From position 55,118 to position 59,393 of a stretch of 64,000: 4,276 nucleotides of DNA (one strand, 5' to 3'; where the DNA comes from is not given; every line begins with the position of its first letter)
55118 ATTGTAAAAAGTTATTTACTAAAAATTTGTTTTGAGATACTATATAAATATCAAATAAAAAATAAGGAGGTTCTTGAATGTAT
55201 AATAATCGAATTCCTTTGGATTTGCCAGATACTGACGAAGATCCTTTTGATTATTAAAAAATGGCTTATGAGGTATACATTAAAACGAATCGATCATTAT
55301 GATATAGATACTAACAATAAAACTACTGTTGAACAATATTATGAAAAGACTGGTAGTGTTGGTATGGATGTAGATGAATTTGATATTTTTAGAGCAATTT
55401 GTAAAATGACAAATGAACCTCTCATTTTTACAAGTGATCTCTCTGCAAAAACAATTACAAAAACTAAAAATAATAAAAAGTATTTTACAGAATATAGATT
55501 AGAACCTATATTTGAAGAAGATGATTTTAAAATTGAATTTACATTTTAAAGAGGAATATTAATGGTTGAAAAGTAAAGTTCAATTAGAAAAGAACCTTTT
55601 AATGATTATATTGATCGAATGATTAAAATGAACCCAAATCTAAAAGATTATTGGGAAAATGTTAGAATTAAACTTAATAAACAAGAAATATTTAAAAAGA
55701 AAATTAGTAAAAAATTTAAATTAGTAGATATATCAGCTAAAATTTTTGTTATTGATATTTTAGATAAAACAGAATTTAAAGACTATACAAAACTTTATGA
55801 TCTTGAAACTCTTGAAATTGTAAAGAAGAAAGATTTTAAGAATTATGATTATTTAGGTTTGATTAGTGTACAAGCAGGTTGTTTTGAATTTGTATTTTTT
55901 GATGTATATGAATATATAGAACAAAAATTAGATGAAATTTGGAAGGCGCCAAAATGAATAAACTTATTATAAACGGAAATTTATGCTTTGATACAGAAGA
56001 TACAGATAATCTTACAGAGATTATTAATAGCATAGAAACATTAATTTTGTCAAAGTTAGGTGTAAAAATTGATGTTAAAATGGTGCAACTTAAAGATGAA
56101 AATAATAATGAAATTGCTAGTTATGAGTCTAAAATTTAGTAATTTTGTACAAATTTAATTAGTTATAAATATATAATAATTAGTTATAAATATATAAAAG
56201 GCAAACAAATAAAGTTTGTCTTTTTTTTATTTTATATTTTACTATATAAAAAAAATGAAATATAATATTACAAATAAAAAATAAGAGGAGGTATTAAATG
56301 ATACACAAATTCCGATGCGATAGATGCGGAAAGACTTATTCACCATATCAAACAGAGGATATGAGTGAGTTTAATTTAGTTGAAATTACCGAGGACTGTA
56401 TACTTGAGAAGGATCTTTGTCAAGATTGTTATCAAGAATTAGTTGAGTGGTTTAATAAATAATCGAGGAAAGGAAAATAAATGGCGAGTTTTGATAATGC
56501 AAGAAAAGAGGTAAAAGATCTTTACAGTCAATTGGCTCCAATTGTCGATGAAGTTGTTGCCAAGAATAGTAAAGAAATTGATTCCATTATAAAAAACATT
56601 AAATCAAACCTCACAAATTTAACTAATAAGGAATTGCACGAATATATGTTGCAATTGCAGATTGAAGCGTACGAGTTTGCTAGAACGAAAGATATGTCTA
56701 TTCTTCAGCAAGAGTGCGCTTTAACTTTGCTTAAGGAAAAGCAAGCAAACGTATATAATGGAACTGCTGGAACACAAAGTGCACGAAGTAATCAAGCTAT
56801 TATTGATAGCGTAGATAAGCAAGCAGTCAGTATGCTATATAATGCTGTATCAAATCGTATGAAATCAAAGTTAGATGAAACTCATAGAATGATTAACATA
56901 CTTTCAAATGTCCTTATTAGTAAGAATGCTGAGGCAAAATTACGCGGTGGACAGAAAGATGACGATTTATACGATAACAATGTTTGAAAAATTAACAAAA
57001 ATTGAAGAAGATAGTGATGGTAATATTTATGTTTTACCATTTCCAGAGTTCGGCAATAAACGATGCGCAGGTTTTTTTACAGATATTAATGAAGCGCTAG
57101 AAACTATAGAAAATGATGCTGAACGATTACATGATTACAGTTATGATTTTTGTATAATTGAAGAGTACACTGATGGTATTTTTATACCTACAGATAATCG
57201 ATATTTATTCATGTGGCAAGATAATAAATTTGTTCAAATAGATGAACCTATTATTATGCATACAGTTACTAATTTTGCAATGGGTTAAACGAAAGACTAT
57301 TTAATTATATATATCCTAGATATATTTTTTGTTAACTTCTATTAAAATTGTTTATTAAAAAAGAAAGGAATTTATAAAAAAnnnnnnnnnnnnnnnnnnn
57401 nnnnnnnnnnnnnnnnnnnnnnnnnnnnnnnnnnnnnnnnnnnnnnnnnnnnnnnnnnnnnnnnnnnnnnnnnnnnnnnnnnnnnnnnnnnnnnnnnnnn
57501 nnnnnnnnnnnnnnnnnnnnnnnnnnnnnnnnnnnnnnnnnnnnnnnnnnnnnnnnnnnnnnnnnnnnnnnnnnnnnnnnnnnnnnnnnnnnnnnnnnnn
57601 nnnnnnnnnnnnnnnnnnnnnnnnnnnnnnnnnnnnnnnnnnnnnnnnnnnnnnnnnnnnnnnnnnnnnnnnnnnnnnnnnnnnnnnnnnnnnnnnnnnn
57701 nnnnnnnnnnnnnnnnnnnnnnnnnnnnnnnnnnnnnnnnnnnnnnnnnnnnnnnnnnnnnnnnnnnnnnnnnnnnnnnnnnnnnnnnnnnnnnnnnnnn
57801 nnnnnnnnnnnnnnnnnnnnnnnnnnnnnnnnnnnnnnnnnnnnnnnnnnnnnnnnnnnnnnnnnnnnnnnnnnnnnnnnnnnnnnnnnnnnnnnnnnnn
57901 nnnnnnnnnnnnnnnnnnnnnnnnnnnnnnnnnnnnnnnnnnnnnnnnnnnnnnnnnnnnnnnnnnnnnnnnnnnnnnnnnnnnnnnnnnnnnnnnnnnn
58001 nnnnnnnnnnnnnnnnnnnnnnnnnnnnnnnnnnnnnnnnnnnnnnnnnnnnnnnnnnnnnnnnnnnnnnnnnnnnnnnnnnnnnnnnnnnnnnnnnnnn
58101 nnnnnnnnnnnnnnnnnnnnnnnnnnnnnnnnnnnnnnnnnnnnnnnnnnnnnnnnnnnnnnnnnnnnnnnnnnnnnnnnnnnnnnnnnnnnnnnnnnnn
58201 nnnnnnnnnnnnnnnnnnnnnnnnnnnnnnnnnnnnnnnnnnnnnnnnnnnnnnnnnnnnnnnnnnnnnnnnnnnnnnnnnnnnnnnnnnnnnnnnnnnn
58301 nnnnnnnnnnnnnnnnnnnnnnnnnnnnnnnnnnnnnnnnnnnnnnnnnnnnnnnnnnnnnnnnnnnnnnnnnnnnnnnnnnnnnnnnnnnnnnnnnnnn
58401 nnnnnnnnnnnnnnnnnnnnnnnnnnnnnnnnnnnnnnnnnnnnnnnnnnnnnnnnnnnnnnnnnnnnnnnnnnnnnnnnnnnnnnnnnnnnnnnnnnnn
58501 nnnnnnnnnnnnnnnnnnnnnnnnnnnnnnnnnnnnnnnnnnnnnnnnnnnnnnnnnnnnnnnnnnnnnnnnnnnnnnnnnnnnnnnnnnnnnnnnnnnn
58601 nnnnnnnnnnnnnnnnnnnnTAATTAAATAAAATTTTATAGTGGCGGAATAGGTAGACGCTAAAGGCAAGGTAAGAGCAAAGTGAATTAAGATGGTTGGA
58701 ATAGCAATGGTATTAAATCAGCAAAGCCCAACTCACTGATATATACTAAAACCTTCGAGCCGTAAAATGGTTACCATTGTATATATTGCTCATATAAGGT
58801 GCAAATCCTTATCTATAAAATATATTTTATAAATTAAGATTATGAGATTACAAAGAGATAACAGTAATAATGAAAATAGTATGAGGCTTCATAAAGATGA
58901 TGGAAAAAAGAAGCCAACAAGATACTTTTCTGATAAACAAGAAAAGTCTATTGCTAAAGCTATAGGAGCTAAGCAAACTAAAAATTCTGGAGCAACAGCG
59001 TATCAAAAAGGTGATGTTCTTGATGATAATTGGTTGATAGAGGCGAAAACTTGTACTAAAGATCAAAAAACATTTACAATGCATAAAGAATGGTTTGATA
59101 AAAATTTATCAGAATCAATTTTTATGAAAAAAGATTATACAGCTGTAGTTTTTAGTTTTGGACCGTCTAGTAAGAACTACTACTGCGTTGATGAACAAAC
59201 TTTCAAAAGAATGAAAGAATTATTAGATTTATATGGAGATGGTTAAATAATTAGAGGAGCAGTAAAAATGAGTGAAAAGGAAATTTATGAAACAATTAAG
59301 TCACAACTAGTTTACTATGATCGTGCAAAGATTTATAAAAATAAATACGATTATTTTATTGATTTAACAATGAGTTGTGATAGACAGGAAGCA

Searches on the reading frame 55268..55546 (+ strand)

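Call 80: search_protein_families(library=pfam, proteins=[window:55268-55546:+], max_evalue=0.1)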
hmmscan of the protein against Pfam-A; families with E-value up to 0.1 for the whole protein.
window:55268-55546:+ (93 aa): 1 family
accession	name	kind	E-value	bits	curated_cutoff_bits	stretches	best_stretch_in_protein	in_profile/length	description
PF05720.17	Dicty_CAD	-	0.072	13.5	23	0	7-48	30-70/82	Cell-cell adhesion domain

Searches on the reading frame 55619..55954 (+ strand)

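Call 80: search_protein_families(library=pfam, proteins=[window:55619-55954:+], max_evalue=0.1)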
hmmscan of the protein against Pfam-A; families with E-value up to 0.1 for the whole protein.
window:55619-55954:+ (112 aa): 1 family
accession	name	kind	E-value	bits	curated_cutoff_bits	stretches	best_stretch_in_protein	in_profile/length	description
PF06542.16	PHA-1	-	0.011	15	26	1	12-90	36-118/405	Regulator protein PHA-1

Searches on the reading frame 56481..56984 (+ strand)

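Call 80: search_protein_families(library=pfam, proteins=[window:56481-56984:+], max_evalue=0.1)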
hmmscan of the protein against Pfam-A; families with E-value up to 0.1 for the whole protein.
window:56481-56984:+ (168 aa): 5 families
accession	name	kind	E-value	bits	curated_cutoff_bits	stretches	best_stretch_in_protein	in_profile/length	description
PF07500.19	TFIIS_M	-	0.0051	17.6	29.2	1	26-79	42-99/114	Transcription factor S-II (TFIIS), central domain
PF01442.23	Apolipoprotein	-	0.0057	16.8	90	1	3-56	5-57/190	Apolipoprotein A1/A4/E domain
PF00745.25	GlutR_dimer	-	0.028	15.2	22.9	0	9-65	24-83/99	Glutamyl-tRNAGlu reductase, dimerisation domain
PF17799.7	RRM_Rrp7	-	0.06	13.6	25.7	1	40-134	50-143/161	Rrp7 RRM-like N-terminal domain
PF07739.18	TipAS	-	0.066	14.1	23.8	0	4-69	30-98/117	TipAS antibiotic-recognition domain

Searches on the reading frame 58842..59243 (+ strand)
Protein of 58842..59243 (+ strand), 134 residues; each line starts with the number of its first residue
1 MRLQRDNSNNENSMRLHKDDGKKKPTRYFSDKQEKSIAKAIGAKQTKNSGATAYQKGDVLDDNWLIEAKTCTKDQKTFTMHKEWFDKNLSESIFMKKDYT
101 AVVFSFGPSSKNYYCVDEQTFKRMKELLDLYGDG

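Call 80: search_protein_families(library=pfam, proteins=[window:58842-59243:+], max_evalue=0.1)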
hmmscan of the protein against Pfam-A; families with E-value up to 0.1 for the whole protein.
window:58842-59243:+ (134 aa): 1 family
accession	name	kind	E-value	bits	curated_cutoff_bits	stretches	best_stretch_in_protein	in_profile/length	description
PF20958.2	GxGYxYP_N_3rd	-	0.071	13.7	24.4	0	64-110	19-62/91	GxGYxYP third domain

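Call 81: search_protein_families(library=phrogs, proteins=[window:58842-59243:+], max_evalue=0.1)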
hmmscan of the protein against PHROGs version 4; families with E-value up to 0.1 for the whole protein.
window:58842-59243:+ (134 aa): 3 families
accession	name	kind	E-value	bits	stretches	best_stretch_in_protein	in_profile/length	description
phrog_2002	-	DNA, RNA and nucleotide metabolism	2.1e-24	86.9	1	21-126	10-115/130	Holliday junction resolvase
phrog_28203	-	unknown function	0.043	14.2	1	2-44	138-180/235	-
phrog_1070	-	moron, auxiliary metabolic gene and host takeover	0.079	13.8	0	8-77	49-111/196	anti-sigma factor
